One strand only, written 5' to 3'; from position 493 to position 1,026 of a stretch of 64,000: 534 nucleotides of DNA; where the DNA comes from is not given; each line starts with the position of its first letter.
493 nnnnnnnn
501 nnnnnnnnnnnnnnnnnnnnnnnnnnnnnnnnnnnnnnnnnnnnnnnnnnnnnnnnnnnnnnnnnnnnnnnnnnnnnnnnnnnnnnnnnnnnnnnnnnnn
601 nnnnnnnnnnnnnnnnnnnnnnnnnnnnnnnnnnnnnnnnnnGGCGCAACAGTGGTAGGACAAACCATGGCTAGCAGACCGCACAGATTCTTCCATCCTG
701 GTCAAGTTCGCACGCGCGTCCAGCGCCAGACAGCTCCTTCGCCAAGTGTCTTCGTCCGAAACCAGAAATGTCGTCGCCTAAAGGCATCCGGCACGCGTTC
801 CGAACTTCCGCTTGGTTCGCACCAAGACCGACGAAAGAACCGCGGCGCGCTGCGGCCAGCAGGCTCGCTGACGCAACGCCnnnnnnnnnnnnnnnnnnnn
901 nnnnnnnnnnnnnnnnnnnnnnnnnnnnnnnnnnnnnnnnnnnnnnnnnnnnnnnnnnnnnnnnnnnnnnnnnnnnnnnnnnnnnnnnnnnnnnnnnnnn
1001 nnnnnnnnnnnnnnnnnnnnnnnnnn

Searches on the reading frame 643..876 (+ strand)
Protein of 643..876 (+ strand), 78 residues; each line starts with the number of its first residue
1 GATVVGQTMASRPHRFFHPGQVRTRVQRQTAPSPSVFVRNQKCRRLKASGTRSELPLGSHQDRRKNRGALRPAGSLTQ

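Call 29: search_protein_families(library=pfam, proteins=[window:643-876:+], max_evalue=10)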
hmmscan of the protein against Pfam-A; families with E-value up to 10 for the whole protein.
window:643-876:+ (78 aa): 0 families
